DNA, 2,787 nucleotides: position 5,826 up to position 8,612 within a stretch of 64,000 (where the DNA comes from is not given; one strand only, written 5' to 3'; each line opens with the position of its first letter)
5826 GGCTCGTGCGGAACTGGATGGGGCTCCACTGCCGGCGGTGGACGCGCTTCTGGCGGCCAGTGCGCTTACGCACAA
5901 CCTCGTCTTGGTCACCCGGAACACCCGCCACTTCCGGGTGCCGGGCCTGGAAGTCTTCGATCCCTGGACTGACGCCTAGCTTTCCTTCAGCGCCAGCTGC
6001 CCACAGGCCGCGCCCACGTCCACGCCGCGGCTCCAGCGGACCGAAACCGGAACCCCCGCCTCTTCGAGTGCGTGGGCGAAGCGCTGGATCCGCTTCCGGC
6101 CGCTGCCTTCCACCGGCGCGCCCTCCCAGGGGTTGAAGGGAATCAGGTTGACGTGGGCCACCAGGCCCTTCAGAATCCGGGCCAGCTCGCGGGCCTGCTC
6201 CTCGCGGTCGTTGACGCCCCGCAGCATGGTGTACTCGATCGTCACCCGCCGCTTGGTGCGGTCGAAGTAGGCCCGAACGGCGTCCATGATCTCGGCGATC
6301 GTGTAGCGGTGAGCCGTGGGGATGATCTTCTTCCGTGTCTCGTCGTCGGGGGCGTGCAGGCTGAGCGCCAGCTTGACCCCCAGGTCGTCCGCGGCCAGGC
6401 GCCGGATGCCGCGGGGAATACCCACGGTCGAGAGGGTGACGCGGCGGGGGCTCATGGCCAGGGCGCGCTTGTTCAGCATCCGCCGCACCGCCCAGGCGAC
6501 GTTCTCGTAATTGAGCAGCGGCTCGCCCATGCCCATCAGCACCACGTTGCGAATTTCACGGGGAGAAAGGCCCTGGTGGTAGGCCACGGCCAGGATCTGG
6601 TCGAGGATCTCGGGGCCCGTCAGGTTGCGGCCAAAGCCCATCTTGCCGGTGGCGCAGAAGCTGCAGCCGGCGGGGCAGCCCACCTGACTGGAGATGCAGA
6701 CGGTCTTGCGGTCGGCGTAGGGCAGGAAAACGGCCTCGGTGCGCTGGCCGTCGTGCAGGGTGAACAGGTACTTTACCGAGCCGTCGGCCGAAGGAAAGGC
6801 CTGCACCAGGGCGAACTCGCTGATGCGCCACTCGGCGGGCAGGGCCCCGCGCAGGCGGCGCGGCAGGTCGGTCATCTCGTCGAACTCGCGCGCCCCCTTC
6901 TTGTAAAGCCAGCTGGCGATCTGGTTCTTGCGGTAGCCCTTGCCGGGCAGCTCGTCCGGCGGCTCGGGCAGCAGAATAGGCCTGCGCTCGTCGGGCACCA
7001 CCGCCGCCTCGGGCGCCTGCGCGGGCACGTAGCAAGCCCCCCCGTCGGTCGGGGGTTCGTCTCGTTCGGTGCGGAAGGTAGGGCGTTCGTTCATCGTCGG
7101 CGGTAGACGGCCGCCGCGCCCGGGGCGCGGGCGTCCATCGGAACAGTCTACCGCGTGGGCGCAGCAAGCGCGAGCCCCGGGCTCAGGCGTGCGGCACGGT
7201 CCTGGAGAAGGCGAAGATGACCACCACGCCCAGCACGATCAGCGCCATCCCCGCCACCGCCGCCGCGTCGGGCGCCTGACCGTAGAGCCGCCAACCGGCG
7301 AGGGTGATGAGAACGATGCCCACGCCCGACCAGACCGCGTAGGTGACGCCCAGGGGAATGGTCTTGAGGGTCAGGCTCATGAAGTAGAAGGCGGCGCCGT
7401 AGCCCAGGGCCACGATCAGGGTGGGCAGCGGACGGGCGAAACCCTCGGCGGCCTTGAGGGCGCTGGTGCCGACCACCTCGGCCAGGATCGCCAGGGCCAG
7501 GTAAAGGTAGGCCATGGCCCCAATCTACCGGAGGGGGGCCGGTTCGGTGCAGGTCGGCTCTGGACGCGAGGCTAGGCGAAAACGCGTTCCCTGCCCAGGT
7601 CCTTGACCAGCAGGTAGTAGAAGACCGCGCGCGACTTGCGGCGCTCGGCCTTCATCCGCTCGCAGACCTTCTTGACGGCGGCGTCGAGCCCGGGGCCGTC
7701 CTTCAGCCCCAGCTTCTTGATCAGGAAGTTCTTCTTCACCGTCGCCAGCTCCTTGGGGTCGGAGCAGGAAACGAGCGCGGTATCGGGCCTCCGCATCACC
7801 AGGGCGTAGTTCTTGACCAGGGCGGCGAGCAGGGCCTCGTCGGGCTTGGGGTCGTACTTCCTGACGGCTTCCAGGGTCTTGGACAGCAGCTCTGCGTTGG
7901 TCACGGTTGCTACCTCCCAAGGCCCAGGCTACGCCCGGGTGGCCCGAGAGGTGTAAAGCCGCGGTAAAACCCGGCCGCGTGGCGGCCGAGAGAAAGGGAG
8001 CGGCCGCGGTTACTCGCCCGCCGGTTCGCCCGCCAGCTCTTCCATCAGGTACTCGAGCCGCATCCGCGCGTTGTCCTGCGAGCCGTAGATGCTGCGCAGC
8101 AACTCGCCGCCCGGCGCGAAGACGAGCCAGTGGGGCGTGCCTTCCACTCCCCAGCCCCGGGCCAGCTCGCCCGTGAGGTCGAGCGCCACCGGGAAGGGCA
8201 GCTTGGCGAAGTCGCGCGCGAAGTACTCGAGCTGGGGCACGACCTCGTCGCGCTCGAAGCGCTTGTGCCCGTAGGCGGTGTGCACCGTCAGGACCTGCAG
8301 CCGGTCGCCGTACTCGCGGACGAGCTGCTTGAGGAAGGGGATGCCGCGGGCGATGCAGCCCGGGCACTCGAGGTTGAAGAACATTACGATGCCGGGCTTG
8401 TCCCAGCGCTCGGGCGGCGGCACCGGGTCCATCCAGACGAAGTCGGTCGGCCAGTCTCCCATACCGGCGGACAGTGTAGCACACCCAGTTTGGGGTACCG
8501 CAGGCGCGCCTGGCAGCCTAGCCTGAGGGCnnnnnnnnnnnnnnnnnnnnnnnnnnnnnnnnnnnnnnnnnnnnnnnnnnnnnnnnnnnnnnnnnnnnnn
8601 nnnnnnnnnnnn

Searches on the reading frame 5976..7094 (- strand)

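Call 37: search_protein_families(library=pfam, proteins=[window:5976-7094:-], max_evalue=0.00001)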
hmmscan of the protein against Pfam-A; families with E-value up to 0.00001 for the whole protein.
window:5976-7094:- (372 aa): 2 families
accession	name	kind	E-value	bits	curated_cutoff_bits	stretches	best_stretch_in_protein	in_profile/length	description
PF04055.27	Radical_SAM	-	2.6e-17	63.9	29.5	1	135-304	2-165/166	Radical SAM superfamily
PF21016.3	RlmN_N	-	1.8e-08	34.4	24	1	51-88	20-57/60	Ribosomal RNA large subunit methyltransferase N-terminal domain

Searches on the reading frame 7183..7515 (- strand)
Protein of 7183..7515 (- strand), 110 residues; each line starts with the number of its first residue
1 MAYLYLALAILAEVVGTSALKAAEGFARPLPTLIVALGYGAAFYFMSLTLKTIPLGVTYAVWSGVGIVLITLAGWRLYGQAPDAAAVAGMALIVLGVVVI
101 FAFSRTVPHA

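Call 37: search_protein_families(library=pfam, proteins=[window:7183-7515:-], max_evalue=0.00001)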
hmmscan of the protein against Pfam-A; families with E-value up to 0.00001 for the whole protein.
window:7183-7515:- (110 aa): 1 family
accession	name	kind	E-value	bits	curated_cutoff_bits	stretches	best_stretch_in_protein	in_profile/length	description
PF00893.25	Multi_Drug_Res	-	3e-29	101.8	23.7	1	1-93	1-93/93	Small Multidrug Resistance protein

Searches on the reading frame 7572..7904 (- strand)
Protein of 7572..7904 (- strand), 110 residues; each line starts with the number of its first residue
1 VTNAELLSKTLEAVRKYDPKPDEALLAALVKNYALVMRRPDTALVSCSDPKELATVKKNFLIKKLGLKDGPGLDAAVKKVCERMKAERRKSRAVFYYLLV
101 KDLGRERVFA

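Call 37: search_protein_families(library=pfam, proteins=[window:7572-7904:-], max_evalue=0.00001)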
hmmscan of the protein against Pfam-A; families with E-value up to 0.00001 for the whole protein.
window:7572-7904:- (110 aa): 1 family
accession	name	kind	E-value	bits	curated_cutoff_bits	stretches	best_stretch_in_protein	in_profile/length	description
PF11015.13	DUF2853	-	2e-32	112.2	25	1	11-106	3-100/101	Protein of unknown function (DUF2853)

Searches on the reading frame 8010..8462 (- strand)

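Call 37: search_protein_families(library=pfam, proteins=[window:8010-8462:-], max_evalue=0.00001)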
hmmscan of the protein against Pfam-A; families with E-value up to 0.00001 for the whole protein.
window:8010-8462:- (150 aa): 1 family
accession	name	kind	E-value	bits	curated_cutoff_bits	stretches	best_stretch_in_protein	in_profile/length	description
PF00578.27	AhpC-TSA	-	5.5e-06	26.8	26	1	21-111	25-111/124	AhpC/TSA family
